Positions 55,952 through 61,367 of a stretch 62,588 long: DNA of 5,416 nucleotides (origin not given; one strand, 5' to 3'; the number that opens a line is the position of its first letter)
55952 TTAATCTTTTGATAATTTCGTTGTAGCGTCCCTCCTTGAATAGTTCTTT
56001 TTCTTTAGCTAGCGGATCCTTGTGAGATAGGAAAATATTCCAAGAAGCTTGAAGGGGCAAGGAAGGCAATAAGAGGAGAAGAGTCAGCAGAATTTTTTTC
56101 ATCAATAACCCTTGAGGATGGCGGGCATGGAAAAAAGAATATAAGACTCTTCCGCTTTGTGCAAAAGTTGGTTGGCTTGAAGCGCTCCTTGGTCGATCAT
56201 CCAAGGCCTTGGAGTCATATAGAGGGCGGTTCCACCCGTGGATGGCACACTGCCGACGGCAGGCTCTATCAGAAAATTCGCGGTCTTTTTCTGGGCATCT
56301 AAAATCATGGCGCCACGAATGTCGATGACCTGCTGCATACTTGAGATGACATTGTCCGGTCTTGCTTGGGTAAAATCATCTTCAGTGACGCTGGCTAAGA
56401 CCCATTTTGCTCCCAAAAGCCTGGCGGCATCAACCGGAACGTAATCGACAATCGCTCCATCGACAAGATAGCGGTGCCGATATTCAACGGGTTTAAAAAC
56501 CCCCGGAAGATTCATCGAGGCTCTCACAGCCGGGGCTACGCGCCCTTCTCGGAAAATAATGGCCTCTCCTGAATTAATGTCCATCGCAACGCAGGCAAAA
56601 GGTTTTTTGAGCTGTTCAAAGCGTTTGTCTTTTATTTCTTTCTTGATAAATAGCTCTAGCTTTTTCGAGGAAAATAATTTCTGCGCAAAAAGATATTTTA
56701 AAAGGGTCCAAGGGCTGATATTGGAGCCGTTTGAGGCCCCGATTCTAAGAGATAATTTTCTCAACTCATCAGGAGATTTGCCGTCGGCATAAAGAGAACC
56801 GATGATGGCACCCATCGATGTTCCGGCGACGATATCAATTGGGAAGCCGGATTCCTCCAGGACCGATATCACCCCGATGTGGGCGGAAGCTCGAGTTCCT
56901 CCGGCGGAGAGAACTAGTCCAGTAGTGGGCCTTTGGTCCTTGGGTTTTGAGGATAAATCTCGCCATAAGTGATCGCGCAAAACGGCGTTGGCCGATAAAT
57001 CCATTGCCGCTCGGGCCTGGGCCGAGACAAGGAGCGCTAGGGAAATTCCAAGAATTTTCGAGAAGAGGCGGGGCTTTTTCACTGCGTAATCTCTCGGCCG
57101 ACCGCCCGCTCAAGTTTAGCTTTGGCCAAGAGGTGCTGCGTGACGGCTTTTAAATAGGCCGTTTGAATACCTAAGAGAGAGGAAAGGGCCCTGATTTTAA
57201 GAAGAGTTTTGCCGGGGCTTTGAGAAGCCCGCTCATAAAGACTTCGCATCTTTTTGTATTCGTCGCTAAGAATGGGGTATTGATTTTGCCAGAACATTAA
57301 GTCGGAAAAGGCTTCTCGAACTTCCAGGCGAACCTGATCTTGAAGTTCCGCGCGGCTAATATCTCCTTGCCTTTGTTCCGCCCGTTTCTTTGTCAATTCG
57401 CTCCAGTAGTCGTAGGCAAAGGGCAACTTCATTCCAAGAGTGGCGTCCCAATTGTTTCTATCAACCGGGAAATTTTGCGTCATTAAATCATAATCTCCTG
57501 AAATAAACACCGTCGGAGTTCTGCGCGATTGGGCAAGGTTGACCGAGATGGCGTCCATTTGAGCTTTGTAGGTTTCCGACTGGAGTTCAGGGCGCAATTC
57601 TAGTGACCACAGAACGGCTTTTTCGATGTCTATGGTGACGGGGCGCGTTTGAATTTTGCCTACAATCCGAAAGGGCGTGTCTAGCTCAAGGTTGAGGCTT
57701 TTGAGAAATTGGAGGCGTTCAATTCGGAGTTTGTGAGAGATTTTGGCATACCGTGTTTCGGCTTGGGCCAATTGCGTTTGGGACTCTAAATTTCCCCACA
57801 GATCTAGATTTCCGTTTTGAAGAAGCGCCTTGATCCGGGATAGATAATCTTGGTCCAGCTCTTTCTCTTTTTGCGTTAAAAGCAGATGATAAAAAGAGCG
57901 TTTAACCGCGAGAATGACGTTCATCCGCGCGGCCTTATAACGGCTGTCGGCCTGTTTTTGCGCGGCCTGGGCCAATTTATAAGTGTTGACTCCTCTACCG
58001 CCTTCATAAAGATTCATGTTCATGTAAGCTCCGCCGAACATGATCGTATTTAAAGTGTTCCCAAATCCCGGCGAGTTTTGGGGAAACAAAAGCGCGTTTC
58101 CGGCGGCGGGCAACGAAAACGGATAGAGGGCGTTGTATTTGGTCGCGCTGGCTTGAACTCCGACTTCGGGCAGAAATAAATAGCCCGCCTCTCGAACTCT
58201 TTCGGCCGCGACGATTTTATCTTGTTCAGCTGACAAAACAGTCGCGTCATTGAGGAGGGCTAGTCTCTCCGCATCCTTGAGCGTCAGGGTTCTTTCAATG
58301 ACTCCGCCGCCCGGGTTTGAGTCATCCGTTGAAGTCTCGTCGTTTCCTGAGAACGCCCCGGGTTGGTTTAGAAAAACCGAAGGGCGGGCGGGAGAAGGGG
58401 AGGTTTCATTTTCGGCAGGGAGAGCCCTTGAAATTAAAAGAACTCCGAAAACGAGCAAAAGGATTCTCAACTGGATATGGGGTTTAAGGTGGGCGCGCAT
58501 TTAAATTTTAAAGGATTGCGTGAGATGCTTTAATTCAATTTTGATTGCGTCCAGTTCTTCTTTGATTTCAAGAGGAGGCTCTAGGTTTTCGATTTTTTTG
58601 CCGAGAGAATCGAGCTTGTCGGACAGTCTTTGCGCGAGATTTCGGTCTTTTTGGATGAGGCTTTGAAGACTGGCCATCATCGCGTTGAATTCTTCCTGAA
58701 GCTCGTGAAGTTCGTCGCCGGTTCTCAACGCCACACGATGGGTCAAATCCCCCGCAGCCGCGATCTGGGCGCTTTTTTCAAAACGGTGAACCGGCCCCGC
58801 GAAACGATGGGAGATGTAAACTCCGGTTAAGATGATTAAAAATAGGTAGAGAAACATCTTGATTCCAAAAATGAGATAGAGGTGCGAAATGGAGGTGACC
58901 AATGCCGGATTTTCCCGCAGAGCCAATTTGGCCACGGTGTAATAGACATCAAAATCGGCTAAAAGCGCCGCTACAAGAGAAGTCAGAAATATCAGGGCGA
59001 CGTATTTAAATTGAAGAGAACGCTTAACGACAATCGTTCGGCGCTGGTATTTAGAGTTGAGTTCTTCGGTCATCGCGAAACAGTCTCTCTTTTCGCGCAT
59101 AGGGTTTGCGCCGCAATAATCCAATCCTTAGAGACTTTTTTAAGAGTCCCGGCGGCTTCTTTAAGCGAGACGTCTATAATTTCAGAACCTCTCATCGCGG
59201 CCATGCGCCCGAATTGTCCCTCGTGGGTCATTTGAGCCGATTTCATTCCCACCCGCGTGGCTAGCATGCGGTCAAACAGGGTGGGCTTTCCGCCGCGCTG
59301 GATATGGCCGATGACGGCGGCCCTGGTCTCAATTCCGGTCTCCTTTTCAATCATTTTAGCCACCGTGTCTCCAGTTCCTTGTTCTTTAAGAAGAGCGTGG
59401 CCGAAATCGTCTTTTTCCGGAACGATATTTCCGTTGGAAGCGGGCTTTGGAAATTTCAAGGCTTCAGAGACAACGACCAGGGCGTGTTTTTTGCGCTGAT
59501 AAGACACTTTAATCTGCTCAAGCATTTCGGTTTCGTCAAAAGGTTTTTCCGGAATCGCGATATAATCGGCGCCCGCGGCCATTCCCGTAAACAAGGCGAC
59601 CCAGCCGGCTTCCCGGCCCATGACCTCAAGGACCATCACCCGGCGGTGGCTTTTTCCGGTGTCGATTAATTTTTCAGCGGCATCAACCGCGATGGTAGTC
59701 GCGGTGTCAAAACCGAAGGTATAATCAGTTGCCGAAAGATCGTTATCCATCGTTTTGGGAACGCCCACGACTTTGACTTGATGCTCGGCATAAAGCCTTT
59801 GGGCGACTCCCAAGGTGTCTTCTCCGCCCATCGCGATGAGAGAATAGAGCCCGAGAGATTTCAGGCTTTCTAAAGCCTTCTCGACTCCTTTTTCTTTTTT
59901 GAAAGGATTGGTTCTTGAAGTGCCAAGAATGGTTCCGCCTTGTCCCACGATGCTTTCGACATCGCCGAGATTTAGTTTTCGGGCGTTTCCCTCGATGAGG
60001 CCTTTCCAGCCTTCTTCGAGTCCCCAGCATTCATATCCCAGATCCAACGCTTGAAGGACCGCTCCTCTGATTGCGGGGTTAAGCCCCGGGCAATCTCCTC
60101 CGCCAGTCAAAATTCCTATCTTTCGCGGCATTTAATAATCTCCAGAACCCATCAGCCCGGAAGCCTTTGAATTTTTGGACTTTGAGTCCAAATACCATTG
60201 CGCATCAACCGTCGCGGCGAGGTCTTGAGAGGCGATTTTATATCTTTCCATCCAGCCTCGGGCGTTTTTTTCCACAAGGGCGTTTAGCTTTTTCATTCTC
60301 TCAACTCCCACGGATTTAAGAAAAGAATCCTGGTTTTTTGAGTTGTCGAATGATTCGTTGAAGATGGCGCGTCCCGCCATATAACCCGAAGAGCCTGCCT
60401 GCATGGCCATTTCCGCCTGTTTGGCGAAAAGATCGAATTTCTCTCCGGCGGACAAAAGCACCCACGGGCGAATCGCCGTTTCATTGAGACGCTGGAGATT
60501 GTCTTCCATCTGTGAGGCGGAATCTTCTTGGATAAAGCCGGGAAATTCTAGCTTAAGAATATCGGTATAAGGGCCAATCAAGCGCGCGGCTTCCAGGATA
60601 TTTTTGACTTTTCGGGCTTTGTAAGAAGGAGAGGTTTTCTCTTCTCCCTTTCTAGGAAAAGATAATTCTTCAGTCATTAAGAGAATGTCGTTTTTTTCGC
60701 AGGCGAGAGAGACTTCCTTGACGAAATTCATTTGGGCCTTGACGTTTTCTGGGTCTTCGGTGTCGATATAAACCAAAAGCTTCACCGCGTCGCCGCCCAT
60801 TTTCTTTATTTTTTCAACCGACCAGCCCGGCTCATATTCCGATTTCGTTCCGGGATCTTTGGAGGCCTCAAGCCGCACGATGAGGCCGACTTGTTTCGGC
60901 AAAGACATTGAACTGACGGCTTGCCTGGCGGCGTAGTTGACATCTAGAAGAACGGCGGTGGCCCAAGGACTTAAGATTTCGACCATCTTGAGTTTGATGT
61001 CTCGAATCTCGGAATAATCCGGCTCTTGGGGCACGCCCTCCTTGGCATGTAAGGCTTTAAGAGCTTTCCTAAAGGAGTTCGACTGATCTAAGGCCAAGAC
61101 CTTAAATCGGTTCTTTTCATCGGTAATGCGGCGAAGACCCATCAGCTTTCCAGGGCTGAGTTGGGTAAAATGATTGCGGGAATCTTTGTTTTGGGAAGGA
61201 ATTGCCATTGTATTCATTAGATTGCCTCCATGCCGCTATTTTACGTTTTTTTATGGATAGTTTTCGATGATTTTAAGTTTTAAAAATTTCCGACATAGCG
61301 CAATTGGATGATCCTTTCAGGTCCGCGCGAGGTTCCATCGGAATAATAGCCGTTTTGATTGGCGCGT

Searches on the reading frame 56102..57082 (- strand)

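Call 31: search_protein_families(library=pfam, proteins=[window:56102-57082:-], max_evalue=0.0001)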
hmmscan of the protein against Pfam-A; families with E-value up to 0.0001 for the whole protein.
window:56102-57082:- (326 aa): 1 family
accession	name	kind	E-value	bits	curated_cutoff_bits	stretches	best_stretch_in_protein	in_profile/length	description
PF01734.28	Patatin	-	1.4e-37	130.2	27.7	1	56-220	1-190/191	Patatin-like phospholipase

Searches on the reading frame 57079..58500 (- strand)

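Call 31: search_protein_families(library=pfam, proteins=[window:57079-58500:-], max_evalue=0.0001)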
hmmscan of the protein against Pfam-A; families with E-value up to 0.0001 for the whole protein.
window:57079-58500:- (473 aa): 1 family
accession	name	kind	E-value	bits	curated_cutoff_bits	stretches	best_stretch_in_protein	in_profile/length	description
PF02321.23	OEP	-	1e-23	84.6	22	2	74-269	1-179/187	Outer membrane efflux protein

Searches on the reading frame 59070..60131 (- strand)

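Call 31: search_protein_families(library=pfam, proteins=[window:59070-60131:-], max_evalue=0.0001)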
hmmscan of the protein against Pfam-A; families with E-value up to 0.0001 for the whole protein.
window:59070-60131:- (353 aa): 1 family
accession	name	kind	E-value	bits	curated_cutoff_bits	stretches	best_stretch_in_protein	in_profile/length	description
PF00365.25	PFK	-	3.8e-100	335.2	30.9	1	4-301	1-276/277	Phosphofructokinase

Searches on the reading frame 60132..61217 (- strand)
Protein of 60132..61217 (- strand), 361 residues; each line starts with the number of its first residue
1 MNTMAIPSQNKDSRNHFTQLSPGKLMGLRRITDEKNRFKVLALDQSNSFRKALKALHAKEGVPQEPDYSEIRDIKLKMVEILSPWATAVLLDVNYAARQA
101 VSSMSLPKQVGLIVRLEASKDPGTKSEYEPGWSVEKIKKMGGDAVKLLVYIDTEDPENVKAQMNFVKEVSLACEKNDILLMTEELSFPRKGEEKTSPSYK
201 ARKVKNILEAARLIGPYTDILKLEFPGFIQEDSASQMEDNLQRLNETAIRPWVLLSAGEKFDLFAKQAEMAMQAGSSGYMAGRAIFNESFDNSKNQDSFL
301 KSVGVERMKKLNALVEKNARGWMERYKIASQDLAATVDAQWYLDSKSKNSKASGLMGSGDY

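Call 31: search_protein_families(library=pfam, proteins=[window:60132-61217:-], max_evalue=0.0001)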
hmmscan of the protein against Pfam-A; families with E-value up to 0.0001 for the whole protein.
window:60132-61217:- (361 aa): 1 family
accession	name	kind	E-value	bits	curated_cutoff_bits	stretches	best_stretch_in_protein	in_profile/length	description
PF01791.15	DeoC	-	5.6e-28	98.6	23.8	1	65-287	13-228/229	DeoC/LacD family aldolase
